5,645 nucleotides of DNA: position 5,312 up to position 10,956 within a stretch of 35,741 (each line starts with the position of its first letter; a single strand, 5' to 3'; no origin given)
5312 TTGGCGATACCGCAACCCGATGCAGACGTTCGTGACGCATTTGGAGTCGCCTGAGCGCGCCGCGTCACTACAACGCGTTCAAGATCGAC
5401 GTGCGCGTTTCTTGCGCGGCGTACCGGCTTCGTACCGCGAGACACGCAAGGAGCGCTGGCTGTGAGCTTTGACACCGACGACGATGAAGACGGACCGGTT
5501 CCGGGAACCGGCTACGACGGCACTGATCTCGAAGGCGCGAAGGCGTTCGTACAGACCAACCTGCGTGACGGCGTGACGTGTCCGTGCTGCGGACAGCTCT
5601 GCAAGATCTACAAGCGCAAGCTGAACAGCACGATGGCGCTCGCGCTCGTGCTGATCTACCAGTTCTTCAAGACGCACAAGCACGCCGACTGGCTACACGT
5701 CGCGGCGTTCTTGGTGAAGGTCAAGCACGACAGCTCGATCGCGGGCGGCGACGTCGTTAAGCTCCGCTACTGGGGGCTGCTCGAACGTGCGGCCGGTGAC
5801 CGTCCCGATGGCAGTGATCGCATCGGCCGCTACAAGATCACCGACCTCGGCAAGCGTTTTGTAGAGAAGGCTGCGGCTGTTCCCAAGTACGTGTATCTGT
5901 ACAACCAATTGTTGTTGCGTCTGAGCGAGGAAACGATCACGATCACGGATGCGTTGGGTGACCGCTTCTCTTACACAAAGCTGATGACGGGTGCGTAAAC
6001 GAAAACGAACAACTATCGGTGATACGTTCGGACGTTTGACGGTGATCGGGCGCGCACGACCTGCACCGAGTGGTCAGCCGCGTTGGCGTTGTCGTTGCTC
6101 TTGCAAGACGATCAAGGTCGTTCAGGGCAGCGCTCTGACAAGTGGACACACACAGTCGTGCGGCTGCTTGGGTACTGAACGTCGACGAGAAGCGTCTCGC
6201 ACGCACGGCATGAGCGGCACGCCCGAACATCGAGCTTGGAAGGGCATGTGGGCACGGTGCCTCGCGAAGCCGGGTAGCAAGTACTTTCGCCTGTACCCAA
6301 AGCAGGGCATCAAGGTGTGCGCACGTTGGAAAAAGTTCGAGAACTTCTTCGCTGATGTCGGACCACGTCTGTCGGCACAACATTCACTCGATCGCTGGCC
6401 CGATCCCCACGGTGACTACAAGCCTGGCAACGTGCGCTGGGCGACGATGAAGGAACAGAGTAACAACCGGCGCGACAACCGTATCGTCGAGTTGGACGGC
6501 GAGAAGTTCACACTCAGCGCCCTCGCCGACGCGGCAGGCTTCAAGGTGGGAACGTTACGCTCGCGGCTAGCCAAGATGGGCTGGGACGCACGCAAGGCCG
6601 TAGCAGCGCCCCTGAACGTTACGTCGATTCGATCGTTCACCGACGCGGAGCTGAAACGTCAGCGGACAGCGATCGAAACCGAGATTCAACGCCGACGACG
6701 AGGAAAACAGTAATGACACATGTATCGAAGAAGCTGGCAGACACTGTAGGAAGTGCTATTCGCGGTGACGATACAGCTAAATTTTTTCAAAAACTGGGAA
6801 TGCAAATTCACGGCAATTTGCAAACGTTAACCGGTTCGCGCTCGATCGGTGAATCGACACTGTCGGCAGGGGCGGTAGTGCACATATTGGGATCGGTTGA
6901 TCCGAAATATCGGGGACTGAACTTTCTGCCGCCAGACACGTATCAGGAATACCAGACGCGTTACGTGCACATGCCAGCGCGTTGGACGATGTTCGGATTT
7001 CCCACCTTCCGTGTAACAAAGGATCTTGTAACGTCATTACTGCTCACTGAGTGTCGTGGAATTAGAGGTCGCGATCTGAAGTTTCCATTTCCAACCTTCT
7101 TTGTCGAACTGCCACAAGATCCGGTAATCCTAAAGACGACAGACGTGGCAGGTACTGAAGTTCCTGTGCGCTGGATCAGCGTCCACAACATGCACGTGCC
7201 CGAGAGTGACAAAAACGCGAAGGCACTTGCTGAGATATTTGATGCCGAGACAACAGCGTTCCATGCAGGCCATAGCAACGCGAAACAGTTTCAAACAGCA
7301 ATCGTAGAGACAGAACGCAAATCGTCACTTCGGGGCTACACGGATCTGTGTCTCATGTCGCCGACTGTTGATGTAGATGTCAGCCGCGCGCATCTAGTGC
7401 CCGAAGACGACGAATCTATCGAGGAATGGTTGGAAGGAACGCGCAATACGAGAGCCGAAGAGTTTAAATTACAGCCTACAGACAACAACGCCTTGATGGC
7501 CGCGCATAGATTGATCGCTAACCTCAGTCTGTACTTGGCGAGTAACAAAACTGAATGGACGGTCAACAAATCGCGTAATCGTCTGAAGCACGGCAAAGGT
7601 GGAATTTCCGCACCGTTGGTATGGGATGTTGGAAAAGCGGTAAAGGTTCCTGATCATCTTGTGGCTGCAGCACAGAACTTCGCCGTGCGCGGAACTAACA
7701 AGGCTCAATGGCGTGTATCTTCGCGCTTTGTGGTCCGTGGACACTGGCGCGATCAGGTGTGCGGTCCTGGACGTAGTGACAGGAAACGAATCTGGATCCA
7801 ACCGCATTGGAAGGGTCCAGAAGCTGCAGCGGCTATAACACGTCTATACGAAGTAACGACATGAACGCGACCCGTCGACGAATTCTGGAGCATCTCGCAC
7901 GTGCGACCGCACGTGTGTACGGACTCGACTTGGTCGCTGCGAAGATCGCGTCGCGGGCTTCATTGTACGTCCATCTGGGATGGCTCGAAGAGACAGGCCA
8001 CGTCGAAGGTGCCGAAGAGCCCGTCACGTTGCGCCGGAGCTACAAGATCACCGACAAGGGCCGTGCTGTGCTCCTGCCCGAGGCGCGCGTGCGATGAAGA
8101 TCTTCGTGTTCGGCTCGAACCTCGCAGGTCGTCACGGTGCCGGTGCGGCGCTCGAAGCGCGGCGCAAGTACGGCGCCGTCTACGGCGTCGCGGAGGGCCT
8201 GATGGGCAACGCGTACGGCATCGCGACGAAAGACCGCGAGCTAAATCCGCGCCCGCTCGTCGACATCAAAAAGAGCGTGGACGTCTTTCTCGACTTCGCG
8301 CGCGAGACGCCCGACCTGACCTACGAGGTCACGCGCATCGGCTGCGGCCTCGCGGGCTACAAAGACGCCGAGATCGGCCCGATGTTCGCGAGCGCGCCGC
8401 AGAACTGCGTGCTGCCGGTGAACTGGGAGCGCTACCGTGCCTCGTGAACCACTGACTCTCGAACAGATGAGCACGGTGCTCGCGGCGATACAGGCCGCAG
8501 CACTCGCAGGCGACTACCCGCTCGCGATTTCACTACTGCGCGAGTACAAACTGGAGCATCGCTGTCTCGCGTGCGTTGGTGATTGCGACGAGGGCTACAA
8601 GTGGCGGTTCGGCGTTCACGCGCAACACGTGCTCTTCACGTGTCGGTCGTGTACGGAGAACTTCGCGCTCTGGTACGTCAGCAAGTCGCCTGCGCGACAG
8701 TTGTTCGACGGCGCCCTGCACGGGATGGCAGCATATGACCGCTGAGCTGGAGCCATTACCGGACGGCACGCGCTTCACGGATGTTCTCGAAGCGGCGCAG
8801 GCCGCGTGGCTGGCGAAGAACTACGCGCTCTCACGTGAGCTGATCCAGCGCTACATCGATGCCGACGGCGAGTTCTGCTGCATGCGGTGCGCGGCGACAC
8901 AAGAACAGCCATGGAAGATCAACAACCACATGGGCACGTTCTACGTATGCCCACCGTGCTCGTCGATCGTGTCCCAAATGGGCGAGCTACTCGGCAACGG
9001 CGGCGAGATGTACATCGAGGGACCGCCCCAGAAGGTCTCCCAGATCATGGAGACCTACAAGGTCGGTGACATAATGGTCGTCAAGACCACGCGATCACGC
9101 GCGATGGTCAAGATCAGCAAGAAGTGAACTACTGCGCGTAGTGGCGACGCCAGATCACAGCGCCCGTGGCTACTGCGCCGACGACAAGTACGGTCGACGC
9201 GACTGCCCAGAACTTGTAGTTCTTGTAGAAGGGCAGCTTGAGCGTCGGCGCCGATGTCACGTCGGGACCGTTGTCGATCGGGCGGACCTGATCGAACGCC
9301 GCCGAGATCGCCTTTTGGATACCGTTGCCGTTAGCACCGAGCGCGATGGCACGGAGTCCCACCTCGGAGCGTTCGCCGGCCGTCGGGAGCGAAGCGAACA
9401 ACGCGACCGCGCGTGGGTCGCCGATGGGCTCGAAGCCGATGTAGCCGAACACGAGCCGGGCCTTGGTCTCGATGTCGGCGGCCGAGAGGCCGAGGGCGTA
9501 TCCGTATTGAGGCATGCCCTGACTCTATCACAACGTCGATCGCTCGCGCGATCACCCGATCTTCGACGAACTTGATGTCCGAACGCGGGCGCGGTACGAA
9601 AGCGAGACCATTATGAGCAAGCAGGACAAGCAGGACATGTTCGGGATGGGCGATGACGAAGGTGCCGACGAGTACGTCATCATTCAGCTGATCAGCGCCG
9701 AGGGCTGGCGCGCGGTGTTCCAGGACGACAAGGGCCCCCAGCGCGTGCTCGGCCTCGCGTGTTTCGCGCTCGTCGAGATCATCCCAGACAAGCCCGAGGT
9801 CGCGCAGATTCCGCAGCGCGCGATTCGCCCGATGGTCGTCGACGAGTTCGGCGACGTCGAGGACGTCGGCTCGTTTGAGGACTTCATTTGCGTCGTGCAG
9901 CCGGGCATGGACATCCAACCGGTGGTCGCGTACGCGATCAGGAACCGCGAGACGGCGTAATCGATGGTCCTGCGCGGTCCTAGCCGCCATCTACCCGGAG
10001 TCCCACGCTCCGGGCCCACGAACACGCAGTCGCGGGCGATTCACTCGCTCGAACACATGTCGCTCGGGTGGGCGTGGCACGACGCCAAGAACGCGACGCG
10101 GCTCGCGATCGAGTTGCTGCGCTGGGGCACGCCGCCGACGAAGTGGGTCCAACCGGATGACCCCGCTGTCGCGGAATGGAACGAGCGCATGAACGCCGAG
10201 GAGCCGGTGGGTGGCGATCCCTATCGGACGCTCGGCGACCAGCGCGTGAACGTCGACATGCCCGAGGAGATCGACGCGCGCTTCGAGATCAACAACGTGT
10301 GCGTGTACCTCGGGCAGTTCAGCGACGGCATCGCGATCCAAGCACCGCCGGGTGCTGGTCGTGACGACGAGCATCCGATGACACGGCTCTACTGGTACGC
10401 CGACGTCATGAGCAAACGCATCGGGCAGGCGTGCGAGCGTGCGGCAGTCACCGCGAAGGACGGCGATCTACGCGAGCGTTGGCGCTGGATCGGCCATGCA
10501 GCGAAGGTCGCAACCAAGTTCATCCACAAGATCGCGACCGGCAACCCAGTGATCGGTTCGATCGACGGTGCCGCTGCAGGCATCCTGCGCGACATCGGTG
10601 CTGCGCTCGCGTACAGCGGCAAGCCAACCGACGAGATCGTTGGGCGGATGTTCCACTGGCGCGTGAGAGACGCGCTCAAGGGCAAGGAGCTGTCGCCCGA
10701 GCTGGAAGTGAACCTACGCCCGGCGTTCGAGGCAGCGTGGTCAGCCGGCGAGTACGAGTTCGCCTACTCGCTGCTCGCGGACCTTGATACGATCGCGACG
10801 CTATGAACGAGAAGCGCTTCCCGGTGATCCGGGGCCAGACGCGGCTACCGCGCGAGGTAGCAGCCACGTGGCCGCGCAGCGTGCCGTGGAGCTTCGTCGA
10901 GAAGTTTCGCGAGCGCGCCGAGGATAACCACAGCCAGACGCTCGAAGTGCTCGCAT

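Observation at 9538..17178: Exact 16-bp palindrome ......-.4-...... present three times, only in leader regions of the membrane-protein genes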

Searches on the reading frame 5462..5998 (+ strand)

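Call 31: search_protein_families(library=phrogs, proteins=[window:5462-5998:+], max_evalue=0.001)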
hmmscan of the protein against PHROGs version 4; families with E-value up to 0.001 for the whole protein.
window:5462-5998:+ (178 aa): 1 family
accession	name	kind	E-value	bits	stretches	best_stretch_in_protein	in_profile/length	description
phrog_2693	-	unknown function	4e-36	125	1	22-177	12-156/158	-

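Call 32: search_protein_families(library=pfam, proteins=[window:5462-5998:+], max_evalue=0.01)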
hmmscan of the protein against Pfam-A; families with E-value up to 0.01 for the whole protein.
window:5462-5998:+ (178 aa): 0 families

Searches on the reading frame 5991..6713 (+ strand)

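Call 31: search_protein_families(library=phrogs, proteins=[window:5991-6713:+], max_evalue=0.001)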
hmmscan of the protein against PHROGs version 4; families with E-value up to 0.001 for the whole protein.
window:5991-6713:+ (240 aa): 8 families
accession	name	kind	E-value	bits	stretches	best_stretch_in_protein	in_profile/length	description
phrog_374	-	DNA, RNA and nucleotide metabolism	6.7e-56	191.3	1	1-192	190-387/617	HNH endonuclease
phrog_3377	-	DNA, RNA and nucleotide metabolism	4.8e-39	135.2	1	69-223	4-156/196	HNH endonuclease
phrog_8790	-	DNA, RNA and nucleotide metabolism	2.3e-24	87.7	1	69-169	15-112/241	restriction endonuclease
phrog_2081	-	DNA, RNA and nucleotide metabolism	1.4e-16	61.7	1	65-166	91-201/433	HNH endonuclease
phrog_953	-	DNA, RNA and nucleotide metabolism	8.5e-09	36.2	1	70-126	215-269/420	HNH endonuclease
phrog_22195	-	unknown function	4.9e-06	27.4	1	3-82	5-75/148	-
phrog_27240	-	unknown function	8.4e-06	27.2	1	7-72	6-68/132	-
phrog_18493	-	unknown function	9.1e-05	23.5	1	3-74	55-123/136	-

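Call 32: search_protein_families(library=pfam, proteins=[window:5991-6713:+], max_evalue=0.01)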
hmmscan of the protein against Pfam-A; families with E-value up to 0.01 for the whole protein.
window:5991-6713:+ (240 aa): 0 families

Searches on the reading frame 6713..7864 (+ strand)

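Call 31: search_protein_families(library=phrogs, proteins=[window:6713-7864:+], max_evalue=0.001)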
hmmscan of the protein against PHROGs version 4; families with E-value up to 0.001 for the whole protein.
window:6713-7864:+ (383 aa): 1 family
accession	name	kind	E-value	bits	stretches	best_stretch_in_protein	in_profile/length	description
phrog_15934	-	unknown function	1.3e-14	55.5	1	324-372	244-292/305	-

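Call 32: search_protein_families(library=pfam, proteins=[window:6713-7864:+], max_evalue=0.01)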
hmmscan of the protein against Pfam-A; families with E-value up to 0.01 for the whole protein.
window:6713-7864:+ (383 aa): 0 families

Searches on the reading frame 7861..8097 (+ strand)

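Call 31: search_protein_families(library=phrogs, proteins=[window:7861-8097:+], max_evalue=0.001)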
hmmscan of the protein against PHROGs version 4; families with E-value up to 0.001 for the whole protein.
window:7861-8097:+ (78 aa): 1 family
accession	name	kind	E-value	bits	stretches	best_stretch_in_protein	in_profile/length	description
phrog_2440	-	transcription regulation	0.00023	22.1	1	1-71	26-95/126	transcriptional regulator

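Call 32: search_protein_families(library=pfam, proteins=[window:7861-8097:+], max_evalue=0.01)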
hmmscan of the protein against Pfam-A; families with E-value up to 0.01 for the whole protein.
window:7861-8097:+ (78 aa): 2 families
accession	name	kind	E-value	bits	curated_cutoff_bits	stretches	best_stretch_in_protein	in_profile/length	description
PF03551.20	PadR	-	6.2e-06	26.6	27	1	30-71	29-73/75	Transcriptional regulator PadR-like family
PF25213.1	HVO_A0261_N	-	0.0075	16.6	35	0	4-71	12-71/86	HVO_A0261 N-terminal domain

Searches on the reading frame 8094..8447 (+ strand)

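Call 31: search_protein_families(library=phrogs, proteins=[window:8094-8447:+], max_evalue=0.001)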
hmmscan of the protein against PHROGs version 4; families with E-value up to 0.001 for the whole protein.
window:8094-8447:+ (117 aa): 2 families
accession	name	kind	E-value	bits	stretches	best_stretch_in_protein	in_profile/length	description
phrog_2072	-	unknown function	6.5e-42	143.7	1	2-114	20-132/143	-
phrog_335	-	other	0.00049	20.4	0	58-113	148-205/422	phosphatase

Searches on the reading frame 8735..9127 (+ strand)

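Call 46: search_protein_families(library=pfam, proteins=[window:8735-9127:+], max_evalue=0.01)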
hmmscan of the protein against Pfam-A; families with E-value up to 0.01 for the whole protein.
window:8735-9127:+ (130 aa): 1 family
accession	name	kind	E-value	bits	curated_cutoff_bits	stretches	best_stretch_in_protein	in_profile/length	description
PF24422.1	DUF7552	-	0.0072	17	27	0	9-30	32-54/76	Domain of unknown function (DUF7552)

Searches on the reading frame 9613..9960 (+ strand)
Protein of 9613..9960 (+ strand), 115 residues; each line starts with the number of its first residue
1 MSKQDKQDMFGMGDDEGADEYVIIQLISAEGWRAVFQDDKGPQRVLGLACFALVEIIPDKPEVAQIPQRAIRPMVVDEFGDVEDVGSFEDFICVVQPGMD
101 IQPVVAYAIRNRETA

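Call 12: search_protein_families(library=pfam, proteins=[window:9613-9960:+], max_evalue=0.01)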
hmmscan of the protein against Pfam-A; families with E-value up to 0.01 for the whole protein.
window:9613-9960:+ (115 aa): 0 families

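Call 13: search_protein_families(library=phrogs, proteins=[window:9613-9960:+], max_evalue=0.001)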
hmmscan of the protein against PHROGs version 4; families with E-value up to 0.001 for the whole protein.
window:9613-9960:+ (115 aa): 0 families

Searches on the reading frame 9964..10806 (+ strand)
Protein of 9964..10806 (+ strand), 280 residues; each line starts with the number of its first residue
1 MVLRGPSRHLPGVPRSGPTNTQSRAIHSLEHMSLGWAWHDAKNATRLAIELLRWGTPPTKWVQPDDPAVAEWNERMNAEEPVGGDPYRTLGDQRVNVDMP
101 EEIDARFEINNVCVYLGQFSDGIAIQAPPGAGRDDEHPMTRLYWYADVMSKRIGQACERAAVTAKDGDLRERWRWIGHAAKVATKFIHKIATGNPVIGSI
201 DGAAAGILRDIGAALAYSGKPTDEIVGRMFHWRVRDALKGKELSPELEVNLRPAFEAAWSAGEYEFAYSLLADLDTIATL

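Call 46: search_protein_families(library=pfam, proteins=[window:9964-10806:+], max_evalue=0.01)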
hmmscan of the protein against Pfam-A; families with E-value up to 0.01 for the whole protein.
window:9964-10806:+ (280 aa): 0 families
